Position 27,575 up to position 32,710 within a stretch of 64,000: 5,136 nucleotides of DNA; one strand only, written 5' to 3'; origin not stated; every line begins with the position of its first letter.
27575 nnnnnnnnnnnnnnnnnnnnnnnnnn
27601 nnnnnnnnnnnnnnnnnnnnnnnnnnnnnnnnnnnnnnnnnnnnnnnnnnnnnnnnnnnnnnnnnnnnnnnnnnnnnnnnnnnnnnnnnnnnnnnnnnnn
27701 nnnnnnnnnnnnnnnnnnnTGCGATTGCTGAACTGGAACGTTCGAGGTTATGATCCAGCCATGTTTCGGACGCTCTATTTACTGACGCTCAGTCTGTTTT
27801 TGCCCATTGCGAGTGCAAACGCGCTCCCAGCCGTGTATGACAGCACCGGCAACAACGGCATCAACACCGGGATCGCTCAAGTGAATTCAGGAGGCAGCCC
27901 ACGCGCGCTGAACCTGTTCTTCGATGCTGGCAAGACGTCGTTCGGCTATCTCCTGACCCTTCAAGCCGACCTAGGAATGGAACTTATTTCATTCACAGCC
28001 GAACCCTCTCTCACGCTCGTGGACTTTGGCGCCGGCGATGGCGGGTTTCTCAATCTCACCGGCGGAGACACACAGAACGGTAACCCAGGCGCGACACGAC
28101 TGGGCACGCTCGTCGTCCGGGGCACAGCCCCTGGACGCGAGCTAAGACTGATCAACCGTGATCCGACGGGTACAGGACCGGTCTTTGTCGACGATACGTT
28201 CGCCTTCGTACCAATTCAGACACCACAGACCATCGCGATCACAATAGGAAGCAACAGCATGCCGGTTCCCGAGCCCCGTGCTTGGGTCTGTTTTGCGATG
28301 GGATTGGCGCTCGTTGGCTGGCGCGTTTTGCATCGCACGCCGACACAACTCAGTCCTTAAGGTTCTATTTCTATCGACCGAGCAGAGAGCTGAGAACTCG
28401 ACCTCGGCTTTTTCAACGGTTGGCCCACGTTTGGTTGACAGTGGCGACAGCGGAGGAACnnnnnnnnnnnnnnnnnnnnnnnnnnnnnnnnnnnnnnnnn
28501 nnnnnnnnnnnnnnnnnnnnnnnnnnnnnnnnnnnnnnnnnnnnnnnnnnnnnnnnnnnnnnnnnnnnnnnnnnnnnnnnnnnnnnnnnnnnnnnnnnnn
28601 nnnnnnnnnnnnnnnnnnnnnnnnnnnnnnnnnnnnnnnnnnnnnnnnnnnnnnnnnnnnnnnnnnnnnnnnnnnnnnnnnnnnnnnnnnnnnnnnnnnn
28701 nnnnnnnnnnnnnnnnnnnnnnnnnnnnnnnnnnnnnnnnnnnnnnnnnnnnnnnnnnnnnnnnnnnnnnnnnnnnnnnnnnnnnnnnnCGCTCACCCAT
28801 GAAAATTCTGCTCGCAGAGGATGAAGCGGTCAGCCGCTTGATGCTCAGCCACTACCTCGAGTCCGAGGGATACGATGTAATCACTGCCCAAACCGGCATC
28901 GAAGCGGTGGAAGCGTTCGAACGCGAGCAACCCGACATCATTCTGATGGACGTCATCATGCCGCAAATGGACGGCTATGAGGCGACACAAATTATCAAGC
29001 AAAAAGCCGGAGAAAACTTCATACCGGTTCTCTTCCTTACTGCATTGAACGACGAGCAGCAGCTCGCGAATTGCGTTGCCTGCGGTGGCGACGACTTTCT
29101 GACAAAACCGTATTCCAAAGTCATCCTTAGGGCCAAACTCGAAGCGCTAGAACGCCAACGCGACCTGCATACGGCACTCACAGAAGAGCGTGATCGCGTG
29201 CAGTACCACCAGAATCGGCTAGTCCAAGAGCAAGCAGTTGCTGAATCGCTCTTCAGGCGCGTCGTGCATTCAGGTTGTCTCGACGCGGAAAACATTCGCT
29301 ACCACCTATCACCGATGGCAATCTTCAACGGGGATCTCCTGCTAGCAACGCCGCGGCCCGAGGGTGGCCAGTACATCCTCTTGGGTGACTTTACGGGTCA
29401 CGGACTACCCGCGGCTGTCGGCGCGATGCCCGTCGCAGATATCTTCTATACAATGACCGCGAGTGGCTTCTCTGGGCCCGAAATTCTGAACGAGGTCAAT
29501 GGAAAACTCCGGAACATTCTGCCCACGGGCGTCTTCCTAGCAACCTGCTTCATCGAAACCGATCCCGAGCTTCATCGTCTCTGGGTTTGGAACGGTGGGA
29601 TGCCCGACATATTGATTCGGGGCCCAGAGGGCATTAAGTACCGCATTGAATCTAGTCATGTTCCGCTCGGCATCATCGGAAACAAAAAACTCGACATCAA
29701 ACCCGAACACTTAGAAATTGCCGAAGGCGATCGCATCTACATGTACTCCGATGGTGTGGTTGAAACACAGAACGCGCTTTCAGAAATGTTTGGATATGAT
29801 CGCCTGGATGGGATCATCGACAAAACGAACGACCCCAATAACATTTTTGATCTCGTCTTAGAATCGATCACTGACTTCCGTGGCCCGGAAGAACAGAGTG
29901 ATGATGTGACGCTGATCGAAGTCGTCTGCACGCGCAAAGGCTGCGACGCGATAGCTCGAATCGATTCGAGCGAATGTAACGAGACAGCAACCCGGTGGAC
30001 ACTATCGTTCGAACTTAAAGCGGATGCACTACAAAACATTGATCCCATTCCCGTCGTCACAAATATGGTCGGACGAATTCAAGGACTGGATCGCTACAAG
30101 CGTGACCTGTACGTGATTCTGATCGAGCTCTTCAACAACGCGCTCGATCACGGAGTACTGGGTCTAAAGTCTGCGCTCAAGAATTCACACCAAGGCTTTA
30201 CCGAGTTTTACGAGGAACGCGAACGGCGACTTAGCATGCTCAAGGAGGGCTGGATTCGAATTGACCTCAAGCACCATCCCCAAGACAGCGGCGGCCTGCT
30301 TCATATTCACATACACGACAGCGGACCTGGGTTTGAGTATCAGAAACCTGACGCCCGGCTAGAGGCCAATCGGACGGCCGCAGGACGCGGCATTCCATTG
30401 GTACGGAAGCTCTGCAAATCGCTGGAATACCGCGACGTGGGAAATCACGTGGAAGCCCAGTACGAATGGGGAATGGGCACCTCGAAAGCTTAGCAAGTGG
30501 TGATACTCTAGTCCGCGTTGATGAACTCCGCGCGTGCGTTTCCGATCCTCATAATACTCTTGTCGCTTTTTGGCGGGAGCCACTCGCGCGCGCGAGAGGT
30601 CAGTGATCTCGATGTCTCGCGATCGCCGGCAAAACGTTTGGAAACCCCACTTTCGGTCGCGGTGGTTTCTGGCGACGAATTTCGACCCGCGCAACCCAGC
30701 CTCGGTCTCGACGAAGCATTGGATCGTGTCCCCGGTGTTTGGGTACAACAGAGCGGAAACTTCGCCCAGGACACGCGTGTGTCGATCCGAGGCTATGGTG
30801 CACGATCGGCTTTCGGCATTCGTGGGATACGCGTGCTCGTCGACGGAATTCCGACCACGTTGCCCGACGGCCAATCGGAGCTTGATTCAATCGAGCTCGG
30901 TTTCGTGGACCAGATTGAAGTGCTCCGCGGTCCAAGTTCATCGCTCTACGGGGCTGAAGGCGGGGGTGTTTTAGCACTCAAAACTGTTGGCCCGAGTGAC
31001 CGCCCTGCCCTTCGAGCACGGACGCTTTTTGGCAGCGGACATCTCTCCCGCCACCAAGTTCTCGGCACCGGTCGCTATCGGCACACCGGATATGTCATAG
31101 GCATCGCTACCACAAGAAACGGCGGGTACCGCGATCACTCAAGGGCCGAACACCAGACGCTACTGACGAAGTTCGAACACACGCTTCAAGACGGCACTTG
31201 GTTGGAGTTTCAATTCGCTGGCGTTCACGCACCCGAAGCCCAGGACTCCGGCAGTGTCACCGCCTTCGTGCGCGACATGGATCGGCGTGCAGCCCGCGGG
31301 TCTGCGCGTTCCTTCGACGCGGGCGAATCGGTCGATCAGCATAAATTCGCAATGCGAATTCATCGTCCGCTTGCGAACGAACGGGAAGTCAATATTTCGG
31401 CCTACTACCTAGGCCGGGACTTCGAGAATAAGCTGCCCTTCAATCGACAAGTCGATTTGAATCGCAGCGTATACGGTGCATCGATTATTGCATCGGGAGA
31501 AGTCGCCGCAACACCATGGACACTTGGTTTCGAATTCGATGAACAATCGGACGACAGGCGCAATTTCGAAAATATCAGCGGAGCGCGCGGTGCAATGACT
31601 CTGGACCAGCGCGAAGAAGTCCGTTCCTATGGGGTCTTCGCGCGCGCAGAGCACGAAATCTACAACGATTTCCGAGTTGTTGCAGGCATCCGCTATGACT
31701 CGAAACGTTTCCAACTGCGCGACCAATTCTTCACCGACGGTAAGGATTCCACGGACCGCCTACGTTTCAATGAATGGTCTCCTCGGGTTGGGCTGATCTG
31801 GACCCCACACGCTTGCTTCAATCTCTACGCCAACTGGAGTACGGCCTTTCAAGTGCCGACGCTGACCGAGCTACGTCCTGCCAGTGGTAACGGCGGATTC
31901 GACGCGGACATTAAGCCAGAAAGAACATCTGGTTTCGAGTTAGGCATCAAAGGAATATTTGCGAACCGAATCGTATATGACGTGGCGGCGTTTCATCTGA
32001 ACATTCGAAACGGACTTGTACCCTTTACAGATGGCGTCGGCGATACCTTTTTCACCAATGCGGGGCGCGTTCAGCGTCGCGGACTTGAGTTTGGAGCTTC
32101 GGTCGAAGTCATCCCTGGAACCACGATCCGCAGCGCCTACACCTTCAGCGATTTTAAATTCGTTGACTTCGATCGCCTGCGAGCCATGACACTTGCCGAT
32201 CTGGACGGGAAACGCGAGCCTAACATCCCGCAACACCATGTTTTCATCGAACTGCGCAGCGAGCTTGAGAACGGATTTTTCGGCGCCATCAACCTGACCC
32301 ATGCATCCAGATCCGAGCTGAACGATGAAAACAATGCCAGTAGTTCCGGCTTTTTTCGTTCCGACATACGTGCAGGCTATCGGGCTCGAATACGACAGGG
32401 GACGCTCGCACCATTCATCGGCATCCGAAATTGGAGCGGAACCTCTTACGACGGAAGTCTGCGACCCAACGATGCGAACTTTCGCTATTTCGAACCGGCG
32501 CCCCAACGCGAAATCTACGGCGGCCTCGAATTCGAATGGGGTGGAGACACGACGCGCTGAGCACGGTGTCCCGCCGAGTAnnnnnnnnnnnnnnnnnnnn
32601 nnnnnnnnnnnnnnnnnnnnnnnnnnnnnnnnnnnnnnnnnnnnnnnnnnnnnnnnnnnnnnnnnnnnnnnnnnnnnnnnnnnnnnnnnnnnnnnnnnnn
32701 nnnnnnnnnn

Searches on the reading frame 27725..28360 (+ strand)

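Call 18: search_protein_families(library=pfam, proteins=[window:27725-28360:+], max_evalue=0.001)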
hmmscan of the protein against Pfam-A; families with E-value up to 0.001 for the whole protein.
window:27725-28360:+ (211 aa): 0 families

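Call 62: search_protein_families(library=ncbifam, proteins=[window:27725-28360:+], max_evalue=0.01)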
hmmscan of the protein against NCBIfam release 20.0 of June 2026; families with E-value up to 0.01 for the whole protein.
window:27725-28360:+ (211 aa): 3 families
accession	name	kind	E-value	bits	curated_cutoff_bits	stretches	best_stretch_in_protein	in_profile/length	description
NF038129.1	PEP_NF038129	equivalog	0.00036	20.4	65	1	176-199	166-189/194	NF038129 family PEP-CTERM protein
NF038119.1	PEP_CTERM_MHFG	equivalog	0.0032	17.8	100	1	168-204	223-259/260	MHFG family PEP-CTERM protein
NF038126.1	PEP_CTERM_FxDxF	subfamily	0.0091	16.2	50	0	177-200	138-161/165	FxDxF family PEP-CTERM protein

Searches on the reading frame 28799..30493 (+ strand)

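Call 18: search_protein_families(library=pfam, proteins=[window:28799-30493:+], max_evalue=0.001)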
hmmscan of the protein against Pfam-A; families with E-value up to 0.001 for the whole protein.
window:28799-30493:+ (564 aa): 4 families
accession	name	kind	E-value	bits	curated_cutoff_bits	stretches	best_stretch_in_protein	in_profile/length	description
PF07228.17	SpoIIE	-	1.3e-38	133.3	25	1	188-374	2-188/192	Stage II sporulation protein E (SpoIIE)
PF00072.30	Response_reg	-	2.8e-25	89.1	30.2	1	3-114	1-110/111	Response regulator receiver domain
PF13581.12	HATPase_c_2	-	9.4e-10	39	27.4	1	428-553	22-125/127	Histidine kinase-like ATPase domain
PF02518.31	HATPase_c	-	0.00087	20.1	26.4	0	435-542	4-87/111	Histidine kinase-, DNA gyrase B-, and HSP90-like ATPase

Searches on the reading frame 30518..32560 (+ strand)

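Call 18: search_protein_families(library=pfam, proteins=[window:30518-32560:+], max_evalue=0.001)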
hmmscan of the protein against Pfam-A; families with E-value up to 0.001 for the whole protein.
window:30518-32560:+ (680 aa): 2 families
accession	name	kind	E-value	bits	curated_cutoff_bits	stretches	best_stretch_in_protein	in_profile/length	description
PF00593.30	TonB_dep_Rec_b-barrel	-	2.8e-44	153.2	27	1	171-624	19-424/436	TonB dependent receptor-like, beta-barrel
PF07715.20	Plug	-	1.1e-20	74.5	23.9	1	41-150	3-105/107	TonB-dependent Receptor Plug Domain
